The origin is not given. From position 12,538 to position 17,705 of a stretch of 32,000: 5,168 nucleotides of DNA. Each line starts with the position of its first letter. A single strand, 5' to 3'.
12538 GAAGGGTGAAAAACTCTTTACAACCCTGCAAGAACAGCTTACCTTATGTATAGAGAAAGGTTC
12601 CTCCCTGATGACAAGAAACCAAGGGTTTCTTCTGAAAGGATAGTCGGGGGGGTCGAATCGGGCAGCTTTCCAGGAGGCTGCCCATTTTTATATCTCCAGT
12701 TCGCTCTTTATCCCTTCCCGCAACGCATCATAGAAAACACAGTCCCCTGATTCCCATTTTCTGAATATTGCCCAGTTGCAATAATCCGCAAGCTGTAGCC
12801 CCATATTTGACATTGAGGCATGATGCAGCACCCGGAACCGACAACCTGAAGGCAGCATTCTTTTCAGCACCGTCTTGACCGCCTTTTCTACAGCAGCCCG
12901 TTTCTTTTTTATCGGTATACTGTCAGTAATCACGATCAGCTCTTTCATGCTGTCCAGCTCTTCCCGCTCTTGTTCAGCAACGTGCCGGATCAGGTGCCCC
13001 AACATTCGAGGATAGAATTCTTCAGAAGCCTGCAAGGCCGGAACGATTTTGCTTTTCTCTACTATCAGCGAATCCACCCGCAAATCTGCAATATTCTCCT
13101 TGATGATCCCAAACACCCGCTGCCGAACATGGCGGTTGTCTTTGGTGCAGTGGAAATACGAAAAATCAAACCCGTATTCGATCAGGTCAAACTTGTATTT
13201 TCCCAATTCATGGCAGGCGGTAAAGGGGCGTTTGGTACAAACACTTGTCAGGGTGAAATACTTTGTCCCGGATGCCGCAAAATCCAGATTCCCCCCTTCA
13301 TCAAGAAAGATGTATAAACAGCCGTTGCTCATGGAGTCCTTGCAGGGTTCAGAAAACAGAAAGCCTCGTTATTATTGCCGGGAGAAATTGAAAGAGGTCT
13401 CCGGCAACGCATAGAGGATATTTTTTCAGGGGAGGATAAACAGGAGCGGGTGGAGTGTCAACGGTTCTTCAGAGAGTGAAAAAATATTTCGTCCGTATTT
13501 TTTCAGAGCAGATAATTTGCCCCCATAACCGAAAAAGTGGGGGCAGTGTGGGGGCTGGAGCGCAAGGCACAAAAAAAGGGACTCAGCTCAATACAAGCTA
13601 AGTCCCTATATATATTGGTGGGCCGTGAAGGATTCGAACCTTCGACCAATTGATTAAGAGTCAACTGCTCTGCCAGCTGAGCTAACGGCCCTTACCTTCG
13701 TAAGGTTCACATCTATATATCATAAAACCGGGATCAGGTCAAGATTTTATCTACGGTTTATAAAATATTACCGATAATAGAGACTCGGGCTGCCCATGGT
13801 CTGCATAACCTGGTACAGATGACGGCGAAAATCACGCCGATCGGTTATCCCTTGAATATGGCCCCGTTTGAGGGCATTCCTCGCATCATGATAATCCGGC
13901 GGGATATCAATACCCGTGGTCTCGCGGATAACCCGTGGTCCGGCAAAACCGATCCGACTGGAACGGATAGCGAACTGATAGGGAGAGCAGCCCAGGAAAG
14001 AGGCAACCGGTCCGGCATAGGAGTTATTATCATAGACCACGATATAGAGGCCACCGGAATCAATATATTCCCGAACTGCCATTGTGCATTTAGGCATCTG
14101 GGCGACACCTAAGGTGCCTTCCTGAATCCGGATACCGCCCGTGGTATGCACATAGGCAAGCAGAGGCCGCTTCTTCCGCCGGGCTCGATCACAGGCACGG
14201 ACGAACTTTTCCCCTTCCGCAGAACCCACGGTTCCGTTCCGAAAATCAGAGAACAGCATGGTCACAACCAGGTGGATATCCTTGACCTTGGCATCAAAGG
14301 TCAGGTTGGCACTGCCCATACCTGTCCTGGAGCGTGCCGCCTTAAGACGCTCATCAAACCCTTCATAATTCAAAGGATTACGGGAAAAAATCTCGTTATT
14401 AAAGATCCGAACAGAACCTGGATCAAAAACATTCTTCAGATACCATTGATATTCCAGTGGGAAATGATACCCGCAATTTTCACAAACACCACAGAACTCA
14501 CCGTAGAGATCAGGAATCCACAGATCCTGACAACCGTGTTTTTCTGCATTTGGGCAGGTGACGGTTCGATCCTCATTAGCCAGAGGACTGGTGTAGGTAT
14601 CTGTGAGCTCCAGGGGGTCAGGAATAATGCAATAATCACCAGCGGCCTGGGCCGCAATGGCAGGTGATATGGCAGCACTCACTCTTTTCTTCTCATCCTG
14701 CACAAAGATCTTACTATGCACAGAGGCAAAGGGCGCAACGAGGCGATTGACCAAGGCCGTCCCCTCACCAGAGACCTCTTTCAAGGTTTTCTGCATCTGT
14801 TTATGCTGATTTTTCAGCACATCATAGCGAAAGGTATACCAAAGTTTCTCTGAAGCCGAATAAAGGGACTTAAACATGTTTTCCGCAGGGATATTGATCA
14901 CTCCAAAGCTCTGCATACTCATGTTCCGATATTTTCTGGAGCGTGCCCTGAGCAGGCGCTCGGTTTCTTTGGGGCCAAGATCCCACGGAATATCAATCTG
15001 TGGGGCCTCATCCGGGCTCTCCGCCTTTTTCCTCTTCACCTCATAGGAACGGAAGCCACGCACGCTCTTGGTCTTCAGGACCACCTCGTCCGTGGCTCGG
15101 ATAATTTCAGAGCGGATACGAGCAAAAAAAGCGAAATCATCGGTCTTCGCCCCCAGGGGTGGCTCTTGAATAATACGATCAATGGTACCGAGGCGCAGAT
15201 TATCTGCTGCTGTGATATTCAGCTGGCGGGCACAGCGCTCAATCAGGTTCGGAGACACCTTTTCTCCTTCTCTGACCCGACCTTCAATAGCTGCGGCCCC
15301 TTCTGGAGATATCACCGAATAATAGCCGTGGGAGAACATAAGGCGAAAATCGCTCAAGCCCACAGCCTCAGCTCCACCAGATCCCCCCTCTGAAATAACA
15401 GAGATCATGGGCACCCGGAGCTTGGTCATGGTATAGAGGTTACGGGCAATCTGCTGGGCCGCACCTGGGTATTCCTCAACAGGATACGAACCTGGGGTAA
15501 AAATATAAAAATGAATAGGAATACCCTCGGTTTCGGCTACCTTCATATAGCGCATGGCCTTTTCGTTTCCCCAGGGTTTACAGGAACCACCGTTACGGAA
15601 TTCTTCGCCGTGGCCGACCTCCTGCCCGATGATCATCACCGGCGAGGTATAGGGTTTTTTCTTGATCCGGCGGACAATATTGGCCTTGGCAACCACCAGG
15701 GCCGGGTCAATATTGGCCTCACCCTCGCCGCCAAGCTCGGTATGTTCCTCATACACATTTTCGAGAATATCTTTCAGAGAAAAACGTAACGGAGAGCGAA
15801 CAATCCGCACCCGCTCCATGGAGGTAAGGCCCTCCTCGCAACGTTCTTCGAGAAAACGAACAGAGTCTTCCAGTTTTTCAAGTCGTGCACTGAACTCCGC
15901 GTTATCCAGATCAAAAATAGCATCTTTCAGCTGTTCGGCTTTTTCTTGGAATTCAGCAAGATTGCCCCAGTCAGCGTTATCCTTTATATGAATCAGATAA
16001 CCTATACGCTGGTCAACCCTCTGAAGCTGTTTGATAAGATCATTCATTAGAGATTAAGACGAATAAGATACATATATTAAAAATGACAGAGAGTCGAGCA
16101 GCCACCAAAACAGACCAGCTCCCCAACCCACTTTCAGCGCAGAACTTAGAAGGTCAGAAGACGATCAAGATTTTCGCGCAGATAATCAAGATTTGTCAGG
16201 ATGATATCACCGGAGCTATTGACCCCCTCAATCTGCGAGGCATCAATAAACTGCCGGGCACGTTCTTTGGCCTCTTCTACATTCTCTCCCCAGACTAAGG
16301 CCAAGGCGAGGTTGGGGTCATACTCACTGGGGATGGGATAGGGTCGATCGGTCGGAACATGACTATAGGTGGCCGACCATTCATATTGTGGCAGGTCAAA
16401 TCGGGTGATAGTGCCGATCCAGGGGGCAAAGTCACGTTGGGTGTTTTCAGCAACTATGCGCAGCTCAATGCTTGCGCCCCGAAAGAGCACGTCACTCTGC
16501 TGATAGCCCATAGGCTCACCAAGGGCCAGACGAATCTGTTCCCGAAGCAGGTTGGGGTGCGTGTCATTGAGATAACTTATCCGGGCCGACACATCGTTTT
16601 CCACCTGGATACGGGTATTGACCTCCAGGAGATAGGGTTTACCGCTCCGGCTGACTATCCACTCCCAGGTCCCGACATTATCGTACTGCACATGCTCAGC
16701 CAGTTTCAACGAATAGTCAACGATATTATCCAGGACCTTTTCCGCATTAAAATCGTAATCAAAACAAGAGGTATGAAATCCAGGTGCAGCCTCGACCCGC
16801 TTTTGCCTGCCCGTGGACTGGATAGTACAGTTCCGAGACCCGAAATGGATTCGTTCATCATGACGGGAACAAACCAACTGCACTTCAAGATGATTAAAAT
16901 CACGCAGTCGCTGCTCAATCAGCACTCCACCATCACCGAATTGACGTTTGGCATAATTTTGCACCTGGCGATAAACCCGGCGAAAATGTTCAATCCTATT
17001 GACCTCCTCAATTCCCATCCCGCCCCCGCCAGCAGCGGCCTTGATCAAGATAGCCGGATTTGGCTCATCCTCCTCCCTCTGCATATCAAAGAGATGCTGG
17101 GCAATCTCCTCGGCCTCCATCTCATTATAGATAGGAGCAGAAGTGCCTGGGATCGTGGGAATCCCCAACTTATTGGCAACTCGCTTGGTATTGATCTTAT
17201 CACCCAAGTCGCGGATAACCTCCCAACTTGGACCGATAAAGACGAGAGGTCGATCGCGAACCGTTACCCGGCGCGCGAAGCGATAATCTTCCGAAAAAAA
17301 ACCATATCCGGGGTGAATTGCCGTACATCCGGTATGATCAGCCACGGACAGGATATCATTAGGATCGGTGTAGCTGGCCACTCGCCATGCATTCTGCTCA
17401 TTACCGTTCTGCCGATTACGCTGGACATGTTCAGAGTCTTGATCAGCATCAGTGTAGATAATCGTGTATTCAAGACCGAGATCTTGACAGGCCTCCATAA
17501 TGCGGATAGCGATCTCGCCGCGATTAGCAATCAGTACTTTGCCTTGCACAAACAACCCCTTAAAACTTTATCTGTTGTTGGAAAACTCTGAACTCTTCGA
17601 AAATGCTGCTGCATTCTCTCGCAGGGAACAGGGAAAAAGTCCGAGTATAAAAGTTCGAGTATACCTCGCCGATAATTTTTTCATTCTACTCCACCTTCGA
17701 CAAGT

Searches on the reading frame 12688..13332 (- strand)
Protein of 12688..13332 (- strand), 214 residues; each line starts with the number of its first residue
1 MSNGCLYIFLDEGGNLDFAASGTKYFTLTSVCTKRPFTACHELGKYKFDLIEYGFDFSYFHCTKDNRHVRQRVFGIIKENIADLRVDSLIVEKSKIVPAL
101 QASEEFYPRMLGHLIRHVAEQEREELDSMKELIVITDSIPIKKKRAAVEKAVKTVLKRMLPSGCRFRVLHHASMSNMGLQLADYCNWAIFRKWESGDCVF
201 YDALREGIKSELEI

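Call 3: search_protein_families(library=pfam, proteins=[window:12688-13332:-], max_evalue=1)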
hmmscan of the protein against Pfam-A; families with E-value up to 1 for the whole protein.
window:12688-13332:- (214 aa): 1 family
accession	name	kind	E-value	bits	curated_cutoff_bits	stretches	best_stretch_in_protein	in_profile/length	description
PF12686.12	DUF3800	-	3.3e-11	44.5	21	1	7-192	1-149/149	Protein of unknown function (DUF3800)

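Call 4: search_protein_families(library=padloc, proteins=[window:12688-13332:-], max_evalue=1)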
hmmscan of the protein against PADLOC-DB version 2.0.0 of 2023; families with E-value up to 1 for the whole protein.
window:12688-13332:- (214 aa): 1 family
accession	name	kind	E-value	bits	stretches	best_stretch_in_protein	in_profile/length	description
PDLC02917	DUF3800_VII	-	8.4e-06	23.4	1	7-195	6-191/233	-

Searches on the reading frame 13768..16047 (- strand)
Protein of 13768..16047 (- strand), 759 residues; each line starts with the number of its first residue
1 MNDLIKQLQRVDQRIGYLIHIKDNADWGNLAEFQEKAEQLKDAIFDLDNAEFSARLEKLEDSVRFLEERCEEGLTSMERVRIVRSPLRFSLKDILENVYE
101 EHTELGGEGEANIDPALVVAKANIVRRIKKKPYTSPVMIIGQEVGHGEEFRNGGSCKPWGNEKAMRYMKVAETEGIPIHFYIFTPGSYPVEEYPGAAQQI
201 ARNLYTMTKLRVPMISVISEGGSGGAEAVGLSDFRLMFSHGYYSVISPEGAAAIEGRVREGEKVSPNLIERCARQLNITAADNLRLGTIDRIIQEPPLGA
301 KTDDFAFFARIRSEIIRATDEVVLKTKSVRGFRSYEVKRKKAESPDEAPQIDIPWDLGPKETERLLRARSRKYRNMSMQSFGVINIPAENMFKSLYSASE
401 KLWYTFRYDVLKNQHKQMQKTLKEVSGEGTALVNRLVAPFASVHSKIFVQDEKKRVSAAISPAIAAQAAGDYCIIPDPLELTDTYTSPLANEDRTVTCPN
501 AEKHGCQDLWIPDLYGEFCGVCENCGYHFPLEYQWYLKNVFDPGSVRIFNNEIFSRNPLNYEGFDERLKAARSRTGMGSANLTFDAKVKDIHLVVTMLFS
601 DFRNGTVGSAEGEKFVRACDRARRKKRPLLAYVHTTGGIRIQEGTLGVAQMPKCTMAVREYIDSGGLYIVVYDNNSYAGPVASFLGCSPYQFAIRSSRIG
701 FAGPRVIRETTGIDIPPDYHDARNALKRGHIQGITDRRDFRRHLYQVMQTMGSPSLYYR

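Call 50: search_protein_families(library=pfam, proteins=[window:13768-16047:-], max_evalue=0.001)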
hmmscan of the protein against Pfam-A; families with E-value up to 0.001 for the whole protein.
window:13768-16047:- (759 aa): 2 families
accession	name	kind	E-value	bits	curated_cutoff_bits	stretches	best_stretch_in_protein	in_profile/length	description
PF03255.19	ACCA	-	4.2e-54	184.3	23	1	30-323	8-291/310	Acetyl co-enzyme A carboxylase carboxyltransferase-like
PF01039.27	Carboxyl_trans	-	7.7e-12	45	22.3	2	136-259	295-420/493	Carboxyl transferase domain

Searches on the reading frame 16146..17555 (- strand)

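Call 50: search_protein_families(library=pfam, proteins=[window:16146-17555:-], max_evalue=0.001)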
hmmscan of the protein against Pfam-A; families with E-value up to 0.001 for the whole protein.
window:16146-17555:- (469 aa): 4 families
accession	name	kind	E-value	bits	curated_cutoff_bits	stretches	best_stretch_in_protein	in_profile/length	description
PF00289.28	Biotin_carb_N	-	1.2e-31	109.9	25.5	1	6-114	4-110/110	Biotin carboxylase, N-terminal domain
PF02786.22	CPSase_L_D2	-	7.9e-30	104.4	19.8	1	119-349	1-208/211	Carbamoyl-phosphate synthase L chain, ATP binding domain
PF02785.25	Biotin_carb_C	-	5.7e-14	52.6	32.4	1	364-449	1-84/108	Biotin carboxylase C-terminal domain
PF14397.11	ATPgrasp_ST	-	3.4e-05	23.6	31.4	0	117-192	19-86/278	Sugar-transfer associated ATP-grasp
